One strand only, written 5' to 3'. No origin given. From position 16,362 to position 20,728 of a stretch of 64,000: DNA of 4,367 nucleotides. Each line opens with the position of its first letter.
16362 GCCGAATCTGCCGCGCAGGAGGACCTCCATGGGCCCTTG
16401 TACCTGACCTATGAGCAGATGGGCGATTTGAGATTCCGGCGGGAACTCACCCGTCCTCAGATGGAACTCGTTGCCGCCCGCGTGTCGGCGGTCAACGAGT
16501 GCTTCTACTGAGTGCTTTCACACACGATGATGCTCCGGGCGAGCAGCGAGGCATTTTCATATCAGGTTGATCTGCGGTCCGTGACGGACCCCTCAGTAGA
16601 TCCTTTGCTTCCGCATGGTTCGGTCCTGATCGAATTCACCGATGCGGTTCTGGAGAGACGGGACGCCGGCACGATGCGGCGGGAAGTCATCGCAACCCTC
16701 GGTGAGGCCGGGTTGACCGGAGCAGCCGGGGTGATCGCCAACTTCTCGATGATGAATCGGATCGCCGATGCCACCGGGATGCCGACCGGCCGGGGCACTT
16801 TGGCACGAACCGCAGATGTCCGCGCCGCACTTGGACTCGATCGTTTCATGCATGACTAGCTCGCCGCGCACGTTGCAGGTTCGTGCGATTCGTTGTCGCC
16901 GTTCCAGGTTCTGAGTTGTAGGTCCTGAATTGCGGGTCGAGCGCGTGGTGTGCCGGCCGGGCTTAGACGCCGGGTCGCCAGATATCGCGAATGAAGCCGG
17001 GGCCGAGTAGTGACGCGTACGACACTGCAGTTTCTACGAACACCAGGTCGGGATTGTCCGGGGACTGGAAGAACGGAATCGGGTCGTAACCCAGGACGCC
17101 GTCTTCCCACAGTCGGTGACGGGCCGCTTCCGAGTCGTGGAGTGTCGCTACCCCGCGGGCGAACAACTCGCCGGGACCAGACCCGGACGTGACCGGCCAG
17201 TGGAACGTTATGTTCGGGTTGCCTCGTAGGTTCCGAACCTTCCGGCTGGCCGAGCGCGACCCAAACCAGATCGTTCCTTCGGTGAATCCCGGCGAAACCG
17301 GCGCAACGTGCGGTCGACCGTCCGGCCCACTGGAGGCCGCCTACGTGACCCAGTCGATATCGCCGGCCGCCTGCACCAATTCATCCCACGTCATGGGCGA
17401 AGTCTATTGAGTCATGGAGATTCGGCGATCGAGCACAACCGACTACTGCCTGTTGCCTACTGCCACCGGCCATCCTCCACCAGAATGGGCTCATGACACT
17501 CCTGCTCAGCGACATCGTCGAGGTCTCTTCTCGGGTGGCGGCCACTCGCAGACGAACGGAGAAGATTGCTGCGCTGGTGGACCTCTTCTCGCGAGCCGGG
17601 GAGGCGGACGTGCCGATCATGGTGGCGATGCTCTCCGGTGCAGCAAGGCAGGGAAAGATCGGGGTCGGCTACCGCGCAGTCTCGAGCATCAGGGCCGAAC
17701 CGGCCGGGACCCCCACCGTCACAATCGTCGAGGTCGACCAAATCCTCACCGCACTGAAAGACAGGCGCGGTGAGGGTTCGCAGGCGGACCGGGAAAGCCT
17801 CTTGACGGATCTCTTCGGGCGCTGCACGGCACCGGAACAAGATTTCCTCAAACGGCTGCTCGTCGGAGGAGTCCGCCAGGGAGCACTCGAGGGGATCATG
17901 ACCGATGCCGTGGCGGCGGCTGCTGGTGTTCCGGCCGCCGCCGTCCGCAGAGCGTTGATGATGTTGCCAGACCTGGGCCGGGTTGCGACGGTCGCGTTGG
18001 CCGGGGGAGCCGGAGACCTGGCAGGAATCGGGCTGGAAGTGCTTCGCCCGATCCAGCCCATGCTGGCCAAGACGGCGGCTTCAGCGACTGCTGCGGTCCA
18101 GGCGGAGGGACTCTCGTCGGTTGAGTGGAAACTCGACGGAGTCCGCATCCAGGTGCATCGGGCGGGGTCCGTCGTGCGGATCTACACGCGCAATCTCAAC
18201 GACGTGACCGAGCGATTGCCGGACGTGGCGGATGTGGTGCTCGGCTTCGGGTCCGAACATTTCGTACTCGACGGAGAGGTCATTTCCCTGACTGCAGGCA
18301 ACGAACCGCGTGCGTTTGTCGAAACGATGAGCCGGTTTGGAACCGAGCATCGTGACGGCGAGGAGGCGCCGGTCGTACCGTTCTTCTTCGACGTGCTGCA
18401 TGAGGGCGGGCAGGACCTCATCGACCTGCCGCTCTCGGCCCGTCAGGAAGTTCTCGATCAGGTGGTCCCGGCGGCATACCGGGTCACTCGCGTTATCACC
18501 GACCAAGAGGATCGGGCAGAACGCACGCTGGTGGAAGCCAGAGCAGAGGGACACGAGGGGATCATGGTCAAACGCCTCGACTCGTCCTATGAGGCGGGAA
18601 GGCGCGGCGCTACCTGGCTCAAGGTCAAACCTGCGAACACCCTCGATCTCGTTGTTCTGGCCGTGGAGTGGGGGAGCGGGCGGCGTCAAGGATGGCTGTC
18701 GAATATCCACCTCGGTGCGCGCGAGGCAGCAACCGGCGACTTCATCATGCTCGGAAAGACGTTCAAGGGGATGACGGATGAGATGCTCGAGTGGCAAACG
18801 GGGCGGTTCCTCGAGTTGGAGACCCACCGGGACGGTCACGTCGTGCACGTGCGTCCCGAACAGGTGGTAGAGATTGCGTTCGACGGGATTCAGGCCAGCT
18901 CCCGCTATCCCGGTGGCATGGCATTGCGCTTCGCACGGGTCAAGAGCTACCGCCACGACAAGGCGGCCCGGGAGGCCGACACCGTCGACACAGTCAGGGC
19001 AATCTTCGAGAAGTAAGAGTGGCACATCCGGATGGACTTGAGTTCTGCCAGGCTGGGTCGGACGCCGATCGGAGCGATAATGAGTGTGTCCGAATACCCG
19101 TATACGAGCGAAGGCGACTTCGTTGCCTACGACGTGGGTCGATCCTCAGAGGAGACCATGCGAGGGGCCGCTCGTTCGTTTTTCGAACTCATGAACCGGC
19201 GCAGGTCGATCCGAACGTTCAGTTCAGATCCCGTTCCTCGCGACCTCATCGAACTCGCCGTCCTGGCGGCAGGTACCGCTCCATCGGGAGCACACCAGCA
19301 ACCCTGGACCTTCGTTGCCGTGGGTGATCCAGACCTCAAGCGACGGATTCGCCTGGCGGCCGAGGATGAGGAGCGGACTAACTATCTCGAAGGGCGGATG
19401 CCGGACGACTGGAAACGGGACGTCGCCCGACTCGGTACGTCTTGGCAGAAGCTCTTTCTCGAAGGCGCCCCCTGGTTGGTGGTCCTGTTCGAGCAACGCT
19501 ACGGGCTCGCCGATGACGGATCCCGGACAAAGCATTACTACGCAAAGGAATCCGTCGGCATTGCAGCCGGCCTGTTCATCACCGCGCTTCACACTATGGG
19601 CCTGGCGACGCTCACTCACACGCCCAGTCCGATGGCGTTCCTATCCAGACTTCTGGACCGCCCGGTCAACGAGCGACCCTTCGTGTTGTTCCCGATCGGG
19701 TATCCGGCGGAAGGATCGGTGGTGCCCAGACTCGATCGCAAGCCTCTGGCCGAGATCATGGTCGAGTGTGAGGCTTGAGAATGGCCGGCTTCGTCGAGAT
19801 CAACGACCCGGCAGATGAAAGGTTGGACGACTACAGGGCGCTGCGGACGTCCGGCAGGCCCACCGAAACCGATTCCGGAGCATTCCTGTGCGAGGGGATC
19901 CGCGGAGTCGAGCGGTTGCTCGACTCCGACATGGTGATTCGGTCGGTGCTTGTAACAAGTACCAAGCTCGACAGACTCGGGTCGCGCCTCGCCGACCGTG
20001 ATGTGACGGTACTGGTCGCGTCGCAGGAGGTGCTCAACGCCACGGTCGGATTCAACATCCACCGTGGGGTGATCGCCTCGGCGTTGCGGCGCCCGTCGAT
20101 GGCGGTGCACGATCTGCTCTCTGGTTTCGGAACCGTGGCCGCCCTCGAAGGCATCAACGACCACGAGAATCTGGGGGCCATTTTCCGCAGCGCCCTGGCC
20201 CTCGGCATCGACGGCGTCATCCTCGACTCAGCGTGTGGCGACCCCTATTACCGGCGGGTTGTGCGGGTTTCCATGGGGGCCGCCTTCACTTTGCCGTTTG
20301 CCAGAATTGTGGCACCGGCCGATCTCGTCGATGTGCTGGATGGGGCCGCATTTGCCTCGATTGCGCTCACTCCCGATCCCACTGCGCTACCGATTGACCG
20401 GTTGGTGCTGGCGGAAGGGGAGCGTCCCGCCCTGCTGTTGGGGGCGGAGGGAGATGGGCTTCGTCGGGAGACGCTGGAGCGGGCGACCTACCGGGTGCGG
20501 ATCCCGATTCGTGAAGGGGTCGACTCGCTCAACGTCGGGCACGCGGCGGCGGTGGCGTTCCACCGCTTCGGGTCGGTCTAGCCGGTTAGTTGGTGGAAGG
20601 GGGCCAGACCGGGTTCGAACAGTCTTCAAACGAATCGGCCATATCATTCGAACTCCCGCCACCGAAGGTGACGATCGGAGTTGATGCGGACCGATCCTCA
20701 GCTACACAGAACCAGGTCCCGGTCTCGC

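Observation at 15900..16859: In-frame TGA replaces the second Cys of the AhpD/CMD CxxC redox motif: candidate selenocysteine (CxxU) peroxidase-related protein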

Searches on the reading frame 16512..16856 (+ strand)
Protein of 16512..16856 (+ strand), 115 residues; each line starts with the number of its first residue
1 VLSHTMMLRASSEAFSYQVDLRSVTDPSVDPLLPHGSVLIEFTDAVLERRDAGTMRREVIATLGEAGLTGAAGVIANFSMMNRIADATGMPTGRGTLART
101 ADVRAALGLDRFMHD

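Call 60: search_protein_representatives(protein=window:16512-16856:+)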
Query: 115 residues. Proteins with E-value up to 0.001 (for the whole library): 648; up to 1e-10: 100; up to 1e-30: 1. The best 150 are listed.
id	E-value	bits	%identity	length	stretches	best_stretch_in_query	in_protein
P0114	3.3e-42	158.8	72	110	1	6-115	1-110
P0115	3.1e-29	117.2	55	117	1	1-112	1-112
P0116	1.6e-25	105.2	85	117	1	50-114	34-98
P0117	1.8e-25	105.1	55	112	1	6-114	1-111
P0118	5.1e-23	97.2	49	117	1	1-114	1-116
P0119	3.1e-22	94.7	50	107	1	7-114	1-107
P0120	4.4e-22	94.2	48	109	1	7-115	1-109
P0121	4.4e-22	94.2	48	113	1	4-113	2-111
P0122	2.1e-18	82.4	45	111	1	7-113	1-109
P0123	2.1e-18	82.4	47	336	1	3-112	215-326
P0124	1.6e-17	79.6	48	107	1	7-109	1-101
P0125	2.4e-17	79.0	45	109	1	8-114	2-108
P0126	2.5e-17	79.0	44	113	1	9-113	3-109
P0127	2.5e-17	78.9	47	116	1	7-114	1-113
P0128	5.7e-17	77.8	48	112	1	7-115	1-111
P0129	1.3e-16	76.6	48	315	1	2-93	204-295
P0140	2.2e-14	69.5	43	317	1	1-94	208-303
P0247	7.1e-10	55.0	38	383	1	3-112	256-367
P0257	1.3e-09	54.2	39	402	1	3-112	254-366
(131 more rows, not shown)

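Call 63: find_encoding_contigs(protein=P0140, flank=3000, max_places=2)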
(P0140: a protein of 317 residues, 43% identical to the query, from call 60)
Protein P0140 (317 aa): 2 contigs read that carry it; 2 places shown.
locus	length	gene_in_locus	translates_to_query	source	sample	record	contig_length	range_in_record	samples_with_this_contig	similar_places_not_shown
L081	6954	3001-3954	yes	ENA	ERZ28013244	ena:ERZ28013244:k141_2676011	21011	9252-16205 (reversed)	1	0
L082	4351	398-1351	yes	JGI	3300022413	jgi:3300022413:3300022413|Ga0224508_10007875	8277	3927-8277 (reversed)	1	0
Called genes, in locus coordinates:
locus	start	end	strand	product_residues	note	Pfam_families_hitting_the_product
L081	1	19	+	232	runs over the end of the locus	PF01596:Methyltransf_3, PF13578:Methyltransf_24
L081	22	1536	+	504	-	PF00501:AMP-binding, PF13193:AMP-binding_C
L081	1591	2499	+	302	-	PF06999:Suc_Fer-like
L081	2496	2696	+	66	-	-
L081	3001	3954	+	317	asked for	-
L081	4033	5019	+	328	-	PF00296:Bac_luciferase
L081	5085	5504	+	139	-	PF00903:Glyoxalase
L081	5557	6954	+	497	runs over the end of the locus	PF02386:TrkH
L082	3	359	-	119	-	?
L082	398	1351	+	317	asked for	-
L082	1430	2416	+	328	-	PF00296:Bac_luciferase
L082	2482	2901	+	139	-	PF00903:Glyoxalase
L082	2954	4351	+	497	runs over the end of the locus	PF02386:TrkH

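Call 64: find_encoding_contigs(protein=P0123, flank=3000, max_places=2)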
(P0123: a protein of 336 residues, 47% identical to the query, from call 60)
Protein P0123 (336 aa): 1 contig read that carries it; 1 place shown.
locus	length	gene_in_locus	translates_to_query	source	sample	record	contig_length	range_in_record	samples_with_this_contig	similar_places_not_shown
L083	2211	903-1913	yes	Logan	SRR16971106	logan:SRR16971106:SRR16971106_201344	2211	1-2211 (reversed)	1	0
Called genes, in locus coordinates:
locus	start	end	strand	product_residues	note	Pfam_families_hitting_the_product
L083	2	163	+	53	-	?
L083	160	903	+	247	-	PF00480:ROK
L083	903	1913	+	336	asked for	-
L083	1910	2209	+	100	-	?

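Call 66: find_encoding_contigs(protein=P0247, flank=2000, max_places=1)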
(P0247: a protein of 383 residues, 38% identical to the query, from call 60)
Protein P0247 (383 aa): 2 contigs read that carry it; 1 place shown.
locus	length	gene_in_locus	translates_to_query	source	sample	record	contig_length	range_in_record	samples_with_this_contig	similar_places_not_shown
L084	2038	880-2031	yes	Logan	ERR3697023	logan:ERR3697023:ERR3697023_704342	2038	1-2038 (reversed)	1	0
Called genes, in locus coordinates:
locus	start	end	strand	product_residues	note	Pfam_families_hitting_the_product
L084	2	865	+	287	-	?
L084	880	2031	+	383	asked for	-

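Call 67: find_encoding_contigs(protein=P0257, flank=2000, max_places=1)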
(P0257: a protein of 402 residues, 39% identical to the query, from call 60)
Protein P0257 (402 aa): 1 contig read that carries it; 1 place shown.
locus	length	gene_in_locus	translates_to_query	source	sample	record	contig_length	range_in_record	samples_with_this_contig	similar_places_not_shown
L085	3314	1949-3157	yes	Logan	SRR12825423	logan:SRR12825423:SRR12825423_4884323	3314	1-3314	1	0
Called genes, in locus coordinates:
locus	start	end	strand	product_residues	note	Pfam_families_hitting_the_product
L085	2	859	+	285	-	?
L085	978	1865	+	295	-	PF22622:MFE-2_hydrat-2_N, PF13452:FAS1_DH_region (faint), PF01575:MaoC_dehydratas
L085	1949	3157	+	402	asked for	-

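Call 68: find_encoding_contigs(protein=P0129, flank=2000, max_places=1)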
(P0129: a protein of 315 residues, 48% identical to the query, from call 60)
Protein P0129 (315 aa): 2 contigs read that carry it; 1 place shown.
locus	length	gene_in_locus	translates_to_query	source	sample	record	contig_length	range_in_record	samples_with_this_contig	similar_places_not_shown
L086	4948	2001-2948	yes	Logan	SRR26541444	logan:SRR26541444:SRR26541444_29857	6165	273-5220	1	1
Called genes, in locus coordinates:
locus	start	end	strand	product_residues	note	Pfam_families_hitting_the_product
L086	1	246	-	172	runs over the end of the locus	?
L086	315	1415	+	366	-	PF01636:APH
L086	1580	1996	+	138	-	PF00027:cNMP_binding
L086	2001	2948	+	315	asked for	-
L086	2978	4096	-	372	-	PF00155:Aminotran_1_2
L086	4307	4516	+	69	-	-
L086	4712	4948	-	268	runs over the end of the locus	PF13946:DUF4214 (weak), PF06737:Transglycosylas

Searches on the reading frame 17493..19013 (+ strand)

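Call 33: search_protein_families(library=ncbifam, proteins=[window:17493-19013:+], max_evalue=0.00001)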
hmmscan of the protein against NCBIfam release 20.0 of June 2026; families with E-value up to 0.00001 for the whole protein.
window:17493-19013:+ (507 aa): 13 families
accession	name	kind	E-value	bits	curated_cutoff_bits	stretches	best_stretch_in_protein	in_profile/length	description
NF002868.0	PRK03180.1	equivalog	7.7e-217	721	641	1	3-506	1-507/509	ATP-dependent DNA ligase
NF041331.1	LigA_Halo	equivalog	1.4e-100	337.4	830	1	74-504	116-550/552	ATP-dependent DNA ligase LigA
TIGR00574.1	dnl1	superfamily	3.1e-75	253.9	217.8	1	52-506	30-527/527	ATP-dependent DNA ligase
NF006701.0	PRK09247.1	equivalog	2.2e-64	218.3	543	1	95-506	116-536/540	ATP-dependent DNA ligase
TIGR04120.1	DNA_lig_bact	equivalog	7e-63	213.4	400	1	82-504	103-525/526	cisplatin damage response ATP-dependent DNA ligase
TIGR02779.1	NHEJ_ligase_lig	equivalog_domain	6.3e-38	130.7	227.75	1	210-495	18-300/302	non-homologous end-joining DNA ligase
NF007210.0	PRK09632.1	equivalog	2.5e-37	128.6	989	1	183-494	474-776/781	ATP-dependent DNA ligase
TIGR02776.1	NHEJ_ligase_prk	equivalog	1.3e-31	110.1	373.2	1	211-497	10-294/587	DNA ligase D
NF004628.0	PRK05972.1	subfamily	5.3e-31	107.5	895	1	187-496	244-546/870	ATP-dependent DNA ligase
NF005796.0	PRK07636.1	subfamily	5.5e-29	101.2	337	1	187-382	3-188/275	ATP-dependent DNA ligase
NF006078.0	PRK08224.1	equivalog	6e-29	101.1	296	1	181-393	3-212/350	ATP-dependent DNA ligase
NF007211.0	PRK09633.1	equivalog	1.2e-11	43.7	774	1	209-389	19-217/610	DNA ligase D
NF006592.0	PRK09125.1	equivalog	2.2e-07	30.2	200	1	327-411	150-233/283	DNA ligase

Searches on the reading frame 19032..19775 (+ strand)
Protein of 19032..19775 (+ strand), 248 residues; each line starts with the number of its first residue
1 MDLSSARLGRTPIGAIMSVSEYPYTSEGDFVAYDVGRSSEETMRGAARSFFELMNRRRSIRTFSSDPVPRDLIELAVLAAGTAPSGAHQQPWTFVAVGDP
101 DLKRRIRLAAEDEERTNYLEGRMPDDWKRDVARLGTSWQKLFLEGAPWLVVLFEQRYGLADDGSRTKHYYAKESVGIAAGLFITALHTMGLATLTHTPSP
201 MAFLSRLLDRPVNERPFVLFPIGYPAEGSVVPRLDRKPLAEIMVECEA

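Call 32: search_protein_families(library=ncbifam, proteins=[window:19032-19775:+], max_evalue=0.00001)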
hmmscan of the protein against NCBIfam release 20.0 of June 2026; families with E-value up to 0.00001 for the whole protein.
window:19032-19775:+ (248 aa): 3 families
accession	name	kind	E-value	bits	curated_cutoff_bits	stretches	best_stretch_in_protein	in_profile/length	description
TIGR02476.1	BluB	equivalog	3e-16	59.4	150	1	49-237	8-192/205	5,6-dimethylbenzimidazole synthase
TIGR03553.1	F420_FbiB_CTERM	equivalog_domain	1.2e-13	51.2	249.55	1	54-238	3-187/194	F420 biosynthesis protein FbiB, C-terminal domain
NF009810.0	PRK13294.1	equivalog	1.9e-12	46.8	304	1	50-228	254-433/449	coenzyme F420-0:L-glutamate ligase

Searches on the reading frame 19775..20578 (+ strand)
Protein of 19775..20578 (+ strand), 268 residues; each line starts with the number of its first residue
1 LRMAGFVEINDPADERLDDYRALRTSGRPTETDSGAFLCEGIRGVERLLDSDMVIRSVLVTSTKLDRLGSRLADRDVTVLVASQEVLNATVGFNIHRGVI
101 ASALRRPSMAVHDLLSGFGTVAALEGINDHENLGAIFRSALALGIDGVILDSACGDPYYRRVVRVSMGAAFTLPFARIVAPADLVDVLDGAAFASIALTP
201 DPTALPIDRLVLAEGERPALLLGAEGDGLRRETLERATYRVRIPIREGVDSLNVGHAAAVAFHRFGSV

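Call 32: search_protein_families(library=ncbifam, proteins=[window:19775-20578:+], max_evalue=0.00001)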
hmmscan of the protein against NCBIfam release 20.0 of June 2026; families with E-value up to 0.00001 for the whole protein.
window:19775-20578:+ (268 aa): 6 families
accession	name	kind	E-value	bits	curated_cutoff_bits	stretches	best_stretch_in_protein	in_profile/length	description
TIGR00186.1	rRNA_methyl_3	equivalog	1.2e-30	106.7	160.15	1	41-262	7-233/240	23S rRNA (guanosine(2251)-2'-O)-methyltransferase RlmB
NF000477.1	NshR_TsnR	equivalog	7.2e-17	61.7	425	1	73-264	70-259/266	NshR/TsnR family 23S rRNA methyltransferase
NF008386.0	PRK11181.1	equivalog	3.4e-16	59.2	366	1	64-262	35-235/244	23S rRNA (guanosine(2251)-2'-O)-methyltransferase RlmB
NF008117.0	PRK10864.1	equivalog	3.7e-10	39.5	267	1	73-261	148-334/344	tRNA/rRNA methyltransferase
NF000035.1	nosihep_NshR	exception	4.7e-10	39.4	500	1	104-264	102-259/274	NshR family nosiheptide/thiostrepton resistance 23S rRNA methyltransferase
TIGR00050.1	rRNA_methyl_1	subfamily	4.6e-09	36.5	167.15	1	130-263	15-151/233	TrmJ/YjtD family RNA methyltransferase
